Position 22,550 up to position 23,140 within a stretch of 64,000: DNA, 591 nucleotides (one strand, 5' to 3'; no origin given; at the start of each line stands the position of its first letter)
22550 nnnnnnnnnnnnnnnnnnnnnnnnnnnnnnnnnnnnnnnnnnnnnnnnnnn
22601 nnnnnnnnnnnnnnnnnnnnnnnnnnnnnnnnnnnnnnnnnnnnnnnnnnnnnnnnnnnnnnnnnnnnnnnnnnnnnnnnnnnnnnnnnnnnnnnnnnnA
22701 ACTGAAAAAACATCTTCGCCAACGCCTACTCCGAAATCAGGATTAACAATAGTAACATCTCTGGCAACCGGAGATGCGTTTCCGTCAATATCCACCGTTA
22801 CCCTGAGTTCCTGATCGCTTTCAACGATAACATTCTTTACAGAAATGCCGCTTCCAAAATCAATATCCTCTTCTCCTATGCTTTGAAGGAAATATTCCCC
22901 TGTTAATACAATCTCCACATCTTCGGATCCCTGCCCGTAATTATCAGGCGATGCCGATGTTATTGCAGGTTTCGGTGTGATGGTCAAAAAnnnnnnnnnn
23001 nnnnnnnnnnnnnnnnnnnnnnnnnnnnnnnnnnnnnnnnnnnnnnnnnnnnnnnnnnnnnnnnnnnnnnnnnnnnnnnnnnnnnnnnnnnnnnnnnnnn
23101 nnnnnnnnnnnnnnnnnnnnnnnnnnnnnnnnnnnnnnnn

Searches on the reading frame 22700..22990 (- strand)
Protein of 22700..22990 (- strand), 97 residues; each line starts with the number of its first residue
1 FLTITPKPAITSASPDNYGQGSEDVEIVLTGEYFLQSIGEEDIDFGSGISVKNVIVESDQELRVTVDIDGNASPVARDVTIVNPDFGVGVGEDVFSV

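Call 78: search_protein_families(library=pfam, proteins=[window:22700-22990:-], max_evalue=1)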
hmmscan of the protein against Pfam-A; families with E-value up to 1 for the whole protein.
window:22700-22990:- (97 aa): 1 family
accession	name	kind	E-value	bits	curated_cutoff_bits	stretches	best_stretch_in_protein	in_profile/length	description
PF09099.16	Qn_am_d_aIII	-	1.9e-06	28.6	22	1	13-82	7-70/82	Quinohemoprotein amine dehydrogenase, alpha subunit domain III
